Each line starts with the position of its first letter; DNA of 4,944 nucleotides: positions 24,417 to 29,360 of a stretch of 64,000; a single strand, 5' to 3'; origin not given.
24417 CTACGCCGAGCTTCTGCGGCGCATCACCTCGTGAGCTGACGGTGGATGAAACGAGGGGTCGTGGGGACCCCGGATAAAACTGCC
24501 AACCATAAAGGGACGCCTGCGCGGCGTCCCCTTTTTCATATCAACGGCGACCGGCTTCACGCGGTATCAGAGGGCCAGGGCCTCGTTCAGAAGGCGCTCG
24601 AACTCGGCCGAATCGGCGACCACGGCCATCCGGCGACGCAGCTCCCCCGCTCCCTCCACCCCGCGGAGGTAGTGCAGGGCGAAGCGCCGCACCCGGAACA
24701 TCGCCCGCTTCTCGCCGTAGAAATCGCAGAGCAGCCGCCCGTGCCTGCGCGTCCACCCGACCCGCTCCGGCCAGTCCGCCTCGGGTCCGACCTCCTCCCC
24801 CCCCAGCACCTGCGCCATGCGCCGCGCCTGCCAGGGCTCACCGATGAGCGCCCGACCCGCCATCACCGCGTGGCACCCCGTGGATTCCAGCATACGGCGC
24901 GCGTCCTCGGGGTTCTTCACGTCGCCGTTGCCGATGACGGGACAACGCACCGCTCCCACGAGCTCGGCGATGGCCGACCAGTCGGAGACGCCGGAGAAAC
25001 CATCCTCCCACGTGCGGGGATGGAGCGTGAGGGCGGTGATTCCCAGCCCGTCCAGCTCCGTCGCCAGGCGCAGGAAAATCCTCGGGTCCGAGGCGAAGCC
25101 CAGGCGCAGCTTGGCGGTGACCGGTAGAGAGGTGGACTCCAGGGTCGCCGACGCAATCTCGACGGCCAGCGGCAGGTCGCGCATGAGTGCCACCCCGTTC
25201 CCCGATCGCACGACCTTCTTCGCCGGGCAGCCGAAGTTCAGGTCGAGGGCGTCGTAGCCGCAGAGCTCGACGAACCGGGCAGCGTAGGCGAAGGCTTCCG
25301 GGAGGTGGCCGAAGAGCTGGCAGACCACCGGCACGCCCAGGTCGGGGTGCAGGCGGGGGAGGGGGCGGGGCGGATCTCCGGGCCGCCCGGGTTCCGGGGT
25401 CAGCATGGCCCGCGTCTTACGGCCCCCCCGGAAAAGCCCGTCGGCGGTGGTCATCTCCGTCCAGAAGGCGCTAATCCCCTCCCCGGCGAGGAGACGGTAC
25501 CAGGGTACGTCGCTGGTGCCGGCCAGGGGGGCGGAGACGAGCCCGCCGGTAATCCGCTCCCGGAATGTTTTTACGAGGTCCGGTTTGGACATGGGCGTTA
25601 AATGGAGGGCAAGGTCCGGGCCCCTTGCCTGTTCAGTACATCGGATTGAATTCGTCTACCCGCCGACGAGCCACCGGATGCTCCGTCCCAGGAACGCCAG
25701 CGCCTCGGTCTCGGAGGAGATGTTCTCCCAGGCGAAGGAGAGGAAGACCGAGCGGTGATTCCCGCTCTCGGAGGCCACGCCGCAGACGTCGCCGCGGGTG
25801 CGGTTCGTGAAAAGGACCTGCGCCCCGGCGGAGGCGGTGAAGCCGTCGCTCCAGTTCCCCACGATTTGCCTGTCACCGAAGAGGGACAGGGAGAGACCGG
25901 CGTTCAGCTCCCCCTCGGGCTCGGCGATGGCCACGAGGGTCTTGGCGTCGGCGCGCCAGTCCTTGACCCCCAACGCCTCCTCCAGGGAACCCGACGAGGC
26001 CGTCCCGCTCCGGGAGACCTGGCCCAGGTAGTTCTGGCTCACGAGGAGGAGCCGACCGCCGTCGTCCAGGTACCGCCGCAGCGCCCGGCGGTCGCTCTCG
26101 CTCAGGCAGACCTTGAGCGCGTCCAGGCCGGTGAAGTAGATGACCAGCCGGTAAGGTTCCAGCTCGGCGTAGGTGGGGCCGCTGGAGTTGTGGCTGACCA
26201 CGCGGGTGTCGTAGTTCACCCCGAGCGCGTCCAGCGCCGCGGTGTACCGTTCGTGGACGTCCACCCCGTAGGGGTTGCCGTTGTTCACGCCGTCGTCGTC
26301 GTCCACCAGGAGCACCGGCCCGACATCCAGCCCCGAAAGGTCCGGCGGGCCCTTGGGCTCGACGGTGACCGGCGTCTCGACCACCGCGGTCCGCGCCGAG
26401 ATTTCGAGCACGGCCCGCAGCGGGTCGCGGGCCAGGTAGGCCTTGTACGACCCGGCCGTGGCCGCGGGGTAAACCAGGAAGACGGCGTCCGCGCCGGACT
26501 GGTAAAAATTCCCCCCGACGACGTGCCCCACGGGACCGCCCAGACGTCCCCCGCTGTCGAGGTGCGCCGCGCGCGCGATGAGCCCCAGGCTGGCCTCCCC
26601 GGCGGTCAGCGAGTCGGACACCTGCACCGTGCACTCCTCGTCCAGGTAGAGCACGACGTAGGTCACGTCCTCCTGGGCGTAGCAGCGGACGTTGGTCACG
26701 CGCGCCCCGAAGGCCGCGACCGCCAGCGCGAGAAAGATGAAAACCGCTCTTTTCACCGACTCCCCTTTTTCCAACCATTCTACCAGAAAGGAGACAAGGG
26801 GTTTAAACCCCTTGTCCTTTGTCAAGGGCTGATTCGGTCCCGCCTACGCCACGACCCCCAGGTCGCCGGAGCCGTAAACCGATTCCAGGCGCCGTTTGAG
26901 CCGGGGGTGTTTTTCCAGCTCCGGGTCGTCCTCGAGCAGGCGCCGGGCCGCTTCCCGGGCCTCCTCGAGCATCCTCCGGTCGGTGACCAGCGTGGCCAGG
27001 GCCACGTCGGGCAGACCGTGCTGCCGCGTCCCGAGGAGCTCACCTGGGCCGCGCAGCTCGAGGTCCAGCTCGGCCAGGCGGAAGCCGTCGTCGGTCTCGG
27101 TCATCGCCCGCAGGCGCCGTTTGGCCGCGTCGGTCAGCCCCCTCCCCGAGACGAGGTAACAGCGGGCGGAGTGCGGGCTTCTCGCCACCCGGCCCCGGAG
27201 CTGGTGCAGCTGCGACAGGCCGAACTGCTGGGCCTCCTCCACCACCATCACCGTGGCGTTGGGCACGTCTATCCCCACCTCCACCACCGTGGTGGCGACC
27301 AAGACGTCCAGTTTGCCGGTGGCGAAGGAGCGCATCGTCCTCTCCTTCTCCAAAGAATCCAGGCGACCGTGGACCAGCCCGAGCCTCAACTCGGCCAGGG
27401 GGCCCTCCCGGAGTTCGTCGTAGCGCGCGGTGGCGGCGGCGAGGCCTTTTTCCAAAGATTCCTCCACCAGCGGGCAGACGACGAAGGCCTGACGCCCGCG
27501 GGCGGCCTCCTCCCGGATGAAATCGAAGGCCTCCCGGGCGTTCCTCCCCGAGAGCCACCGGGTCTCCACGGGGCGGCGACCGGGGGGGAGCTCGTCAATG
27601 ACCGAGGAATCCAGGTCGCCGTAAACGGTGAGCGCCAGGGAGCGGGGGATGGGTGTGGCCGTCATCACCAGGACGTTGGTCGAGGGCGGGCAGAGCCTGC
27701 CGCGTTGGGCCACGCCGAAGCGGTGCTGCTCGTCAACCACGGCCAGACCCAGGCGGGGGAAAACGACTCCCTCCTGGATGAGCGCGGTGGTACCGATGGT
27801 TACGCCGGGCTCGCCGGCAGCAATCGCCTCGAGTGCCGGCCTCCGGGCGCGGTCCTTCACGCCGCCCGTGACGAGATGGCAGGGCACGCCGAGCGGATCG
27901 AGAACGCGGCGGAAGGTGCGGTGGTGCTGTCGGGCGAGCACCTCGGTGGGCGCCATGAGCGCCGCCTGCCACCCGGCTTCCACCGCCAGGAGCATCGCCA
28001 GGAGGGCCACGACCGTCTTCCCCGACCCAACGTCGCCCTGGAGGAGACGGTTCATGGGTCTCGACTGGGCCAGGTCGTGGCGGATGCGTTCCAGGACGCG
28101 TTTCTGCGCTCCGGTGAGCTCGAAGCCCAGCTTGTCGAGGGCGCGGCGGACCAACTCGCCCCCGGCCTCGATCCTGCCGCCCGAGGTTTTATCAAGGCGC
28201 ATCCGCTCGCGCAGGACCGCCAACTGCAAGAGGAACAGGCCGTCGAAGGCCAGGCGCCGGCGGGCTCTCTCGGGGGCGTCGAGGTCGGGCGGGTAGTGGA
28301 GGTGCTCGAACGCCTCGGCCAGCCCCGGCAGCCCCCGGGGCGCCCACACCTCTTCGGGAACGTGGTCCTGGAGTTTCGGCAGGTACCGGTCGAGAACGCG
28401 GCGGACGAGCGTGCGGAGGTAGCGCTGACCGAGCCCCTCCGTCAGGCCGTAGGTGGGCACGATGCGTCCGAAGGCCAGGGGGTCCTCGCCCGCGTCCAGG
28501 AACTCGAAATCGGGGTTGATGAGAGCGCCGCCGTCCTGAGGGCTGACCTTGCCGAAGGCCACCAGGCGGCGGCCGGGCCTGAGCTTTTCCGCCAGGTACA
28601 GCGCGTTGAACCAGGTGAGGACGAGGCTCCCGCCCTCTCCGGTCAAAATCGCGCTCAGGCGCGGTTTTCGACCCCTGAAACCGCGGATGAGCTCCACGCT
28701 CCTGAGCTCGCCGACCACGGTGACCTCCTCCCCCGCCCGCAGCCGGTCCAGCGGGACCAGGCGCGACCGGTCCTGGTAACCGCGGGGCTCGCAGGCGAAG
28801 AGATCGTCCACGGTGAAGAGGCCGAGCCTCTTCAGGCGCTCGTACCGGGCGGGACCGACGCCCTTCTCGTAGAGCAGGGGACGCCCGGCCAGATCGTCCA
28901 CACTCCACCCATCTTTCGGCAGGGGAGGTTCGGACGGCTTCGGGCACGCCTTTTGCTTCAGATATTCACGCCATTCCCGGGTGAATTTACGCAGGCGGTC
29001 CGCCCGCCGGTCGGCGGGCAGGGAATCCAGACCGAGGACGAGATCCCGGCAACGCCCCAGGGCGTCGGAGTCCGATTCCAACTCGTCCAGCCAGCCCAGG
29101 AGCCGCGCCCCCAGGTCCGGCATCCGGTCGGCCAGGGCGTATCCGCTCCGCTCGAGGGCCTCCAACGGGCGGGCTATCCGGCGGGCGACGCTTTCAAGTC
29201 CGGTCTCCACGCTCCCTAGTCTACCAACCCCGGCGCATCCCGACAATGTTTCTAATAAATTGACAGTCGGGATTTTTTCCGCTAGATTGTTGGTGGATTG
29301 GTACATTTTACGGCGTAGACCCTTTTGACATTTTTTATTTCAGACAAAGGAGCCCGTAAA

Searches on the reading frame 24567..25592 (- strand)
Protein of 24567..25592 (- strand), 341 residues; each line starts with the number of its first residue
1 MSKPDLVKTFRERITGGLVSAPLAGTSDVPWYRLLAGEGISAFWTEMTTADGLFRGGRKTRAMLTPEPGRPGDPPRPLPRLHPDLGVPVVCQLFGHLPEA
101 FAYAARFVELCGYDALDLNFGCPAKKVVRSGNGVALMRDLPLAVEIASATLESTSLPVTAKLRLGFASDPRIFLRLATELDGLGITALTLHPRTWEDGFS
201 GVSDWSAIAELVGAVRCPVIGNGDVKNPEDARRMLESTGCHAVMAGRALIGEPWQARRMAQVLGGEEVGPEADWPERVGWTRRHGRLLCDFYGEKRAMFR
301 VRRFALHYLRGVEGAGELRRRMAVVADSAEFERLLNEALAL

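Call 69: search_protein_families(library=pfam, proteins=[window:24567-25592:-], max_evalue=0.00001)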
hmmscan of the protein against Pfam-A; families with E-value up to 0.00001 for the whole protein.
window:24567-25592:- (341 aa): 1 family
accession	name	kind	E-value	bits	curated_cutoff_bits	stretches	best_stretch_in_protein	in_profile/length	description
PF01207.24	Dus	-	1.8e-59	201.8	20.4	1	21-338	3-305/311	Dihydrouridine synthase (Dus)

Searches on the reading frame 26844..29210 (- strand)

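Call 69: search_protein_families(library=pfam, proteins=[window:26844-29210:-], max_evalue=0.00001)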
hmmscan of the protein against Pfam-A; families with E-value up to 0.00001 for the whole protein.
window:26844-29210:- (788 aa): 6 families
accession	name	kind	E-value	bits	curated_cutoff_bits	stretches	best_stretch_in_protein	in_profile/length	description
PF17191.10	RecG_wedge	-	4.5e-25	88.5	23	1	113-272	3-158/162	RecG wedge domain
PF00270.35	DEAD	-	1e-20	74.6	26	1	369-524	4-163/167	DEAD/DEAH box helicase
PF00271.37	Helicase_C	-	2e-18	67.1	23.5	1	568-677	11-108/110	Helicase conserved C-terminal domain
PF19833.4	RecG_dom3_C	-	2.1e-13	50.6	26.8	1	706-768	1-64/87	ATP-dependent DNA helicase RecG, domain 3, C-terminal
PF01336.31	tRNA_anti-codon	-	8.3e-07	29.3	27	1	163-228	1-63/75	OB-fold nucleic acid binding domain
PF04851.21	ResIII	-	1.2e-06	28.9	22.5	1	364-520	3-162/164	Type III restriction enzyme, res subunit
